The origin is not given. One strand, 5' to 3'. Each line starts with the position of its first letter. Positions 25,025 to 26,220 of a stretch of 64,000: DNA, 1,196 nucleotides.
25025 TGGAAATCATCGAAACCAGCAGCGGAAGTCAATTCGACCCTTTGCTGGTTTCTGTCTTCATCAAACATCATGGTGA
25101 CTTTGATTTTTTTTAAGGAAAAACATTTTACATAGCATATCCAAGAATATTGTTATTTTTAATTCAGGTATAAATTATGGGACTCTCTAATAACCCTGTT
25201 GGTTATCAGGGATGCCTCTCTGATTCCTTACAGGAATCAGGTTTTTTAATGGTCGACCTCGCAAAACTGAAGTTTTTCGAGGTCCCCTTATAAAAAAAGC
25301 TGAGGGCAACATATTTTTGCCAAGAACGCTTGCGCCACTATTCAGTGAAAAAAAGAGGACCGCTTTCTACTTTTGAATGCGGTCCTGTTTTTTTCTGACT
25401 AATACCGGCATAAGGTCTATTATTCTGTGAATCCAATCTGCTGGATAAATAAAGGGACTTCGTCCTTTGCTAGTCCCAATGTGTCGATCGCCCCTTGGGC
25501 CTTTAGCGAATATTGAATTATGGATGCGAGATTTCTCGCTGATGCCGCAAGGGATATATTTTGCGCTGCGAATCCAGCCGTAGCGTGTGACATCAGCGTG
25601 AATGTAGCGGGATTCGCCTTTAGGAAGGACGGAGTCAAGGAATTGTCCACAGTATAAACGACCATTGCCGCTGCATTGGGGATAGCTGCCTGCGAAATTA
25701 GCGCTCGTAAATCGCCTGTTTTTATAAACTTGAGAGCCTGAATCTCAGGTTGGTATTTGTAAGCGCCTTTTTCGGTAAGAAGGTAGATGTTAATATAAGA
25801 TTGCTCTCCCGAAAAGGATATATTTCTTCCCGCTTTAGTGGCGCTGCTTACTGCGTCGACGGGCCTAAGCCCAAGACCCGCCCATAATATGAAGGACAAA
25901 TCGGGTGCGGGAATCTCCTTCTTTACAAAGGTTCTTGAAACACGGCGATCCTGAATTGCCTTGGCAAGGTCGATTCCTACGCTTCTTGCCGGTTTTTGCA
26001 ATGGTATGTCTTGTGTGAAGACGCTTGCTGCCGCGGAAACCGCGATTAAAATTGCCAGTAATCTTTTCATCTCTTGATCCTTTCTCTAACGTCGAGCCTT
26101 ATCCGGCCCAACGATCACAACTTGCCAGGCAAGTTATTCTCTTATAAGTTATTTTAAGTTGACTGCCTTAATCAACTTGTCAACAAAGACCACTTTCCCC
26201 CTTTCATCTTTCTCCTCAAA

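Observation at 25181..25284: ~104-nt three-hairpin repeat family with compensatory stem substitutions (copy A in the island; copy B at 36450-36553 in the backbone)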

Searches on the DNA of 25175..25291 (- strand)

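Call 19: build_rna_model(alignment_id=A3)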
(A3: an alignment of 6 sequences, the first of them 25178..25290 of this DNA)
Model R1 built from alignment A3 (6 sequences, 120 columns); structure: RNAalifold consensus.
model positions 114; base pairs 37; branch points 2; effective number of sequences 1; information 0.59 bits per position. Calibrated on 0.2 Mb of random sequence (short: E-values are rough).
structure used (alignment columns):
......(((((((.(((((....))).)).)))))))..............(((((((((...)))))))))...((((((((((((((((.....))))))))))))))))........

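Call 22: search_with_rna_model(model_id=R1, sources=[window, L002, L004, L005, L006, L008, L010, L011, L012, L013, L014, L015, L016, L017, L018, L019, L020, L021, L022, L023, L024, L025, L026, L027, L028, L029, L030, L031, L032, L033, L034, L035, L036, L037, L038, L039, L040, L041, L042, L043, L044, L045, L046, L047, L048, L049, L050, L051, L052, L053, L054, L055, L056, L057, L058, L059, L060, L061], max_evalue=1, make_alignment=true)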
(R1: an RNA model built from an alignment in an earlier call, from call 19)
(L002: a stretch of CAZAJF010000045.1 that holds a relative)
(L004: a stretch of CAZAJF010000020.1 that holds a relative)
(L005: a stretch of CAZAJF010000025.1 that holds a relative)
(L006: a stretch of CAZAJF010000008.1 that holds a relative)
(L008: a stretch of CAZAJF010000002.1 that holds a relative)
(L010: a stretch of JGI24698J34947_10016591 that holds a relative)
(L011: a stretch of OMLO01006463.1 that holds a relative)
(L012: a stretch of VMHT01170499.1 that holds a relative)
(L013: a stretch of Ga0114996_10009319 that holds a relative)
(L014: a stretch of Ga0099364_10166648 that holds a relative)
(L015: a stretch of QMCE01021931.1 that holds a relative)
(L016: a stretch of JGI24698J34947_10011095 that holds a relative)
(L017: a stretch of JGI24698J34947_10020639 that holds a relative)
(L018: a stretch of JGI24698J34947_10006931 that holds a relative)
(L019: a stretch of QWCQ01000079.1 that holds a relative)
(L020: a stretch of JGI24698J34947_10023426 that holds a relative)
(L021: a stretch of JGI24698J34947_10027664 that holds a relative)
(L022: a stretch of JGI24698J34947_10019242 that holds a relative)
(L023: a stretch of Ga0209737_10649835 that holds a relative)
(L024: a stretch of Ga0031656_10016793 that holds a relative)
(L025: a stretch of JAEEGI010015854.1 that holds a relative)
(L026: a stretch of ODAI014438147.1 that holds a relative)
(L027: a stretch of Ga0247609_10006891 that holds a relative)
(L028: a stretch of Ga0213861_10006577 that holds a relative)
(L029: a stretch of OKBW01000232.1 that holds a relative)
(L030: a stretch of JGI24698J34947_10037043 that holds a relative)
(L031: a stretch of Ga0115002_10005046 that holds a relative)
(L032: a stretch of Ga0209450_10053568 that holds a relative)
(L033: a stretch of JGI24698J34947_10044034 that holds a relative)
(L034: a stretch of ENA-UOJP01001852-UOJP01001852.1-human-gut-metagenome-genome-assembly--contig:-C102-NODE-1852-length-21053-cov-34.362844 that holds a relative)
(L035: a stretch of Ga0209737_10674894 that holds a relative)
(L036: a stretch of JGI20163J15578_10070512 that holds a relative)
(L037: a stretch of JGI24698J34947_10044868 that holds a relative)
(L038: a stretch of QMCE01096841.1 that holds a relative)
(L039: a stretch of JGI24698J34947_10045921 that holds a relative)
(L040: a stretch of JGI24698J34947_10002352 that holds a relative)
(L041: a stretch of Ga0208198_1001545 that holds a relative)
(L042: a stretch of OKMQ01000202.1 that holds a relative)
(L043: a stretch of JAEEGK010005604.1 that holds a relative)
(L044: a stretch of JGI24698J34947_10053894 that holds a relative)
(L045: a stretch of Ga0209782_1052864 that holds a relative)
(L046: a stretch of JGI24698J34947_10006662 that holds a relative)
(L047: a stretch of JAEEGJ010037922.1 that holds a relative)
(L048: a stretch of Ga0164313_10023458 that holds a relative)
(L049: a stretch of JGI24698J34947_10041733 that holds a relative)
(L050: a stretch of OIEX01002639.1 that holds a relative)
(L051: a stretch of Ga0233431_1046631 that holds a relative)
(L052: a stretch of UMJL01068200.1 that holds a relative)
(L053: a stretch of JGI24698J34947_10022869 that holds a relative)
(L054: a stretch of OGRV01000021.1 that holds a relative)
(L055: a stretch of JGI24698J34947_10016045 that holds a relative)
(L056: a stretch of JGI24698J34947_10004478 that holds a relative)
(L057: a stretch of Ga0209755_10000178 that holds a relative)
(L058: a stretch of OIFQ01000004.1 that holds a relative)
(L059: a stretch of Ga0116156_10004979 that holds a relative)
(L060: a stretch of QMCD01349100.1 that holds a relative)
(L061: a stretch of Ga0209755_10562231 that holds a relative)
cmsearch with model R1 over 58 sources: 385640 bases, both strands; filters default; matches with E-value up to 1: 79.
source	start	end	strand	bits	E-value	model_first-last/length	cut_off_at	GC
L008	5360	5473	-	134.2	1.3e-26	1-114/114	no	0.46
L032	5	118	+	133.7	1.7e-26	1-114/114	no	0.45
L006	1559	1670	+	128.3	2.4e-25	1-114/114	no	0.39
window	25174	25287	-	126.1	7.2e-25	1-114/114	no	0.44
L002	7439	7551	+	118.3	3.5e-23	1-114/114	no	0.39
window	36447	36561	+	117.4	5.5e-23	1-114/114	no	0.43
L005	2200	2311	-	115.9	1.1e-22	1-114/114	no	0.43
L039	828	952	+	75.2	7.4e-14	1-114/114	no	0.45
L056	6164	6288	-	72.7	2.5e-13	1-114/114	no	0.43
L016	133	256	-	72.5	2.8e-13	1-114/114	no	0.47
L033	1820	1944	+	71.8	4e-13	1-114/114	no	0.44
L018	1257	1381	-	69.9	1e-12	1-114/114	no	0.42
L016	4295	4419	-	69.5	1.3e-12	1-114/114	no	0.48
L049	2237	2361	-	69.2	1.5e-12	1-114/114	no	0.45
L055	217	341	+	69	1.6e-12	1-114/114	no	0.44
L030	441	565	+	67.9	2.8e-12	1-114/114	no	0.42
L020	1971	2110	-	63.6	2.4e-11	1-114/114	no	0.45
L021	468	591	-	62.7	3.8e-11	1-114/114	no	0.43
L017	661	784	+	62.4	4.4e-11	1-114/114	no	0.4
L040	5287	5410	-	59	2.4e-10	1-114/114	no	0.47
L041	5445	5541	+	58.8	2.6e-10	1-114/114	no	0.46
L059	5631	5727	+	58.8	2.6e-10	1-114/114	no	0.46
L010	3371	3493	+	57.4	5.2e-10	1-114/114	no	0.46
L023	304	427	+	57.1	6e-10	1-114/114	no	0.43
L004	2552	2658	-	53.6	3.5e-09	1-114/114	no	0.43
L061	533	657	+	53.5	3.7e-09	1-114/114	no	0.4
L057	11871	12008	-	52.3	6.8e-09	1-114/114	no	0.46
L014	276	414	+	52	7.8e-09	1-114/114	no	0.48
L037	732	855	-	51.6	9.5e-09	1-114/114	no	0.44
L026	3551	3673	+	47.8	6.3e-08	1-114/114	no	0.41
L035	614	738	+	46.3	1.3e-07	1-114/114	no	0.41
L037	2041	2142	-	43.1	6.4e-07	1-114/114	no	0.39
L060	734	880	+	42.9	7.2e-07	1-114/114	no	0.38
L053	15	97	-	40.7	2.1e-06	1-114/114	no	0.43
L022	3587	3669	+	40.7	2.1e-06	1-114/114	no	0.43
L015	3052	3147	+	39.2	4.6e-06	1-114/114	no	0.38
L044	17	99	-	38.3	7.2e-06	1-114/114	no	0.45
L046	4909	4993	+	36.3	1.9e-05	1-114/114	no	0.45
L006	1518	1594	-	35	3.6e-05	1-114/114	no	0.38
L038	591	687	-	32.1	0.00016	1-114/114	no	0.28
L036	386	504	+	30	0.00045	1-114/114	no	0.34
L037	2156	2260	-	29.1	0.0007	21-114/114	5'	0.43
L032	70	150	-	26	0.0032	1-114/114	no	0.36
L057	11973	12089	+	24.7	0.0061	1-114/114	no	0.39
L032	1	40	-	24.2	0.0079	1-42/114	3'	0.47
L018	1346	1439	+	24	0.0091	1-114/114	no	0.29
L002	7335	7474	-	22.9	0.015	1-114/114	no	0.44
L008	5323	5408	+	22.8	0.016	1-114/114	no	0.45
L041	5394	5481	-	22.7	0.017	1-114/114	no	0.38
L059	5580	5667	-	22.7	0.017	1-114/114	no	0.38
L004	2623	2714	+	22.6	0.017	1-114/114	no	0.34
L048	291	374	-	22.2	0.021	1-114/114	no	0.25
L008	5438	5508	+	22.2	0.022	1-114/114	no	0.46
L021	556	636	+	21.4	0.032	1-114/114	no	0.31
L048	339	417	+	21.1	0.037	1-114/114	no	0.28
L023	260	339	-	20.8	0.044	1-114/114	no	0.34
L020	2075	2160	+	20.7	0.046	1-114/114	no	0.41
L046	4838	4944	-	19.9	0.068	1-114/114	no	0.38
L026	3481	3586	-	19.5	0.084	1-114/114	no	0.42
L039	804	863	-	19.4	0.086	1-114/114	no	0.37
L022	3533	3622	-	19.4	0.088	1-114/114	no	0.28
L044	64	180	+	18.8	0.12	1-114/114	no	0.39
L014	223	311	-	18.1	0.17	1-114/114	no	0.4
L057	13744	13841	+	17.8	0.19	1-114/114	no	0.32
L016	4384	4475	+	17.8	0.2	1-114/114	no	0.5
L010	3317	3406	-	17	0.29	1-114/114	no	0.36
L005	2277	2404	+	16.9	0.31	1-114/114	no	0.52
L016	221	353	+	16.6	0.35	1-114/114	no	0.32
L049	2326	2361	+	16.6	0.35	1-36/114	3'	0.42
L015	2999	3088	-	16.4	0.39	1-114/114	no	0.3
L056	6253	6312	+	16.1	0.44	1-114/114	no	0.32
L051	1573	1654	+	15.8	0.53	1-114/114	no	0.32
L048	782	885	-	15.4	0.65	1-114/114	no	0.34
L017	633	697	-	15.1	0.74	1-114/114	no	0.34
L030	415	476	-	14.9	0.84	1-114/114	no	0.34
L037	820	894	+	14.7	0.9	1-114/114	no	0.29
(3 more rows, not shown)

Alignment A5: 79 matches aligned to the model, 236 columns, each read 5' to 3' on its own strand. Consensus structure (alignment columns), stored with it:
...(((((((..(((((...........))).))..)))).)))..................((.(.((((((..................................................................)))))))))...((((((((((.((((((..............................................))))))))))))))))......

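Call 34: search_with_rna_model(model_id=R1, sources=[L062, L063, L064, L065, L066, L067, L068, L069, L070], max_evalue=1)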
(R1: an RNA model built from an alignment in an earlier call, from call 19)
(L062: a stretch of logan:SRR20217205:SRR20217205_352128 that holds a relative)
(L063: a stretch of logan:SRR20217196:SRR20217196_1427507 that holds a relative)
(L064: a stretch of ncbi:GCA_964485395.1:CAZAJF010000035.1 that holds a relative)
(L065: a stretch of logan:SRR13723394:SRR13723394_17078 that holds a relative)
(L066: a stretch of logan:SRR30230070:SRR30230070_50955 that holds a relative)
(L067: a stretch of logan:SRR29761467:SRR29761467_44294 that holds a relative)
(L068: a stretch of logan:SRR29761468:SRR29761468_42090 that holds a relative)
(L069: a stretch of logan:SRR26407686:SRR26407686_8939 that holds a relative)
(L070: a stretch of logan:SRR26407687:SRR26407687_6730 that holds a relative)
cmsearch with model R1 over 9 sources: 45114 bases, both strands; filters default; matches with E-value up to 1: 4.
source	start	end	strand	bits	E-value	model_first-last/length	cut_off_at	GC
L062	1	74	+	70.1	1.1e-13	41-114/114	5'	0.43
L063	1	71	+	66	8.5e-13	44-114/114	5'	0.45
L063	1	66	-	14.3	0.13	1-72/114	3'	0.45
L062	1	69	-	14.1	0.14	1-114/114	no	0.43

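Call 61: search_with_rna_model(model_id=R1, sources=[window, L002, L005, L006, L008, L010, L014, L016, L017, L018, L020, L021, L023, L026, L030, L032, L033, L035, L037, L039, L040, L041, L055, L056, L057, L060, L061], max_evalue=0.000001, make_alignment=true)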
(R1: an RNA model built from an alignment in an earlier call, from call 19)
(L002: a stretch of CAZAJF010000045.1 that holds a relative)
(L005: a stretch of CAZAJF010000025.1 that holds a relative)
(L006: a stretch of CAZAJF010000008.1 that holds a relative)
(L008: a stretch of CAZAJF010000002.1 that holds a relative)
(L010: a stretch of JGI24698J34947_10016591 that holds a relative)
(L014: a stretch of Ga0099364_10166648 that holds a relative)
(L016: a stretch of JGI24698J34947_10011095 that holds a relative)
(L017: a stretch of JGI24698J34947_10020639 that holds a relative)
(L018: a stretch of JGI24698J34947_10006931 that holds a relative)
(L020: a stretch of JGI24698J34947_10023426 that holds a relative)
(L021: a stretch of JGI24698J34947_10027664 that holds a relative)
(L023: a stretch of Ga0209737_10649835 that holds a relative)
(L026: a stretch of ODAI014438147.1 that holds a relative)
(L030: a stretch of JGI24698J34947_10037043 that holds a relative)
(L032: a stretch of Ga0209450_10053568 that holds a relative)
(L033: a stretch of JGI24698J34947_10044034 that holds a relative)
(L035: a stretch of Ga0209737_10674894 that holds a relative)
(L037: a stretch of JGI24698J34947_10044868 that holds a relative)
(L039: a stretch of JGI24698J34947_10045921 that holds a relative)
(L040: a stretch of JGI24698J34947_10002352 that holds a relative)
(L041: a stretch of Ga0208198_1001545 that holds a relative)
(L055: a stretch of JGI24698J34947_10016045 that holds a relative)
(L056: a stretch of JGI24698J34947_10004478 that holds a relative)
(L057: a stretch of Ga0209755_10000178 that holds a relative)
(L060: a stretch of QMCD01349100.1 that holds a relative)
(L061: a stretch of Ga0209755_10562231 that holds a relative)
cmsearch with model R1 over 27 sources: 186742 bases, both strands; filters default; matches with E-value up to 0.000001: 30.
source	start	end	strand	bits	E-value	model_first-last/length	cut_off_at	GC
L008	5360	5473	-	134.2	6.2e-27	1-114/114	no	0.46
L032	5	118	+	133.7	8e-27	1-114/114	no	0.45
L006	1559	1670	+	128.3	1.2e-25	1-114/114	no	0.39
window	25174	25287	-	126.1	3.5e-25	1-114/114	no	0.44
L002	7439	7551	+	118.3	1.7e-23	1-114/114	no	0.39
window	36447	36561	+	117.4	2.7e-23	1-114/114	no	0.43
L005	2200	2311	-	115.9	5.4e-23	1-114/114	no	0.43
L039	828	952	+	75.2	3.6e-14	1-114/114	no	0.45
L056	6164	6288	-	72.7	1.2e-13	1-114/114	no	0.43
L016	133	256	-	72.5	1.4e-13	1-114/114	no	0.47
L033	1820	1944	+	71.8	1.9e-13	1-114/114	no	0.44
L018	1257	1381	-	69.9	5e-13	1-114/114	no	0.42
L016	4295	4419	-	69.5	6.2e-13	1-114/114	no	0.48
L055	217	341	+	69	7.9e-13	1-114/114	no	0.44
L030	441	565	+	67.9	1.4e-12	1-114/114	no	0.42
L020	1971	2110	-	63.6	1.2e-11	1-114/114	no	0.45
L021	468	591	-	62.7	1.8e-11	1-114/114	no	0.43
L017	661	784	+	62.4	2.2e-11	1-114/114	no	0.4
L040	5287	5410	-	59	1.2e-10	1-114/114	no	0.47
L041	5445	5541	+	58.8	1.3e-10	1-114/114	no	0.46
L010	3371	3493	+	57.4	2.5e-10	1-114/114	no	0.46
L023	304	427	+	57.1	2.9e-10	1-114/114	no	0.43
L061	533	657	+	53.5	1.8e-09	1-114/114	no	0.4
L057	11871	12008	-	52.3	3.3e-09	1-114/114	no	0.46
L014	276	414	+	52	3.8e-09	1-114/114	no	0.48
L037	732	855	-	51.6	4.6e-09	1-114/114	no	0.44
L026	3551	3673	+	47.8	3e-08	1-114/114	no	0.41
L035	614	738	+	46.3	6.5e-08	1-114/114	no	0.41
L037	2041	2142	-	43.1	3.1e-07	1-114/114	no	0.39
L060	734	880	+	42.9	3.5e-07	1-114/114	no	0.38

Alignment A7: 30 matches aligned to the model, 189 columns, each read 5' to 3' on its own strand. Consensus structure (alignment columns), stored with it:
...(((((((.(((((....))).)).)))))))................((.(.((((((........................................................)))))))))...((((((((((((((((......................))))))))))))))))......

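Call 69: search_with_rna_model(model_id=R1, source=window, filters=off, max_evalue=1)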
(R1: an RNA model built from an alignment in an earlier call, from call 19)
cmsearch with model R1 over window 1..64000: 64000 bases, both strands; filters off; matches with E-value up to 1: 8.
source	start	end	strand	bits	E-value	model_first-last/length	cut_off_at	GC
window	25174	25287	-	126.1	1.2e-25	1-114/114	no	0.44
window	36447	36561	+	117.4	9.1e-24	1-114/114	no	0.43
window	25252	25327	+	30.4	6e-05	1-114/114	no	0.42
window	36395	36483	-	20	0.011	1-114/114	no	0.31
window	36485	36556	-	16.1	0.074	1-114/114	no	0.42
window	52191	52270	+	15.6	0.098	1-114/114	no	0.38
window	25181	25250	+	13.5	0.28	1-114/114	no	0.4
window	25341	25464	-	12.7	0.41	1-114/114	no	0.39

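Call 71: search_dna_similar(query=window:25175-25291:-, collection=phages, mode=distant, max_evalue=0.001, max_rows=10)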
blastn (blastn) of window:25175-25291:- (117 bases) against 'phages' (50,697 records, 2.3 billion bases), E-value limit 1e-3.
No match.

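Call 72: search_dna_similar(query=window:25175-25291:-, collection=plasmids, mode=distant, max_evalue=0.001, max_rows=10)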
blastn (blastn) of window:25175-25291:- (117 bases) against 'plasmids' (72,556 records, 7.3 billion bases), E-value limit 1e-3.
No match.

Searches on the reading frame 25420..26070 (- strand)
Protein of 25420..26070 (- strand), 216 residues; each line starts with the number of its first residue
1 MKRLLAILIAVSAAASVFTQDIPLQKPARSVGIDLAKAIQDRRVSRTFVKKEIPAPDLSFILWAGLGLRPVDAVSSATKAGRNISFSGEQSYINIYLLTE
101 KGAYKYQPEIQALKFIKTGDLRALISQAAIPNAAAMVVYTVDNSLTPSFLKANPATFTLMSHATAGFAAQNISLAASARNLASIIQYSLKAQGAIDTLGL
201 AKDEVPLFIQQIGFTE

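Call 9: search_protein_families(library=pfam, proteins=[window:25420-26070:-])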
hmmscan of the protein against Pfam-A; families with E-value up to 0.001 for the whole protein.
window:25420-26070:- (216 aa): 1 family
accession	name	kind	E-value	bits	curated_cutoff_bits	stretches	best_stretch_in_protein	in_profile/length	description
PF00881.29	Nitroreductase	-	4.5e-11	43.6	23.5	1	39-213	1-166/167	Nitroreductase family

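Call 56: find_encoding_contigs(protein=window:25420-26070:-, flank=3000, max_places=8)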
Protein window:25420-26070:- (216 aa): no gene with exactly this product is on record in the collection.
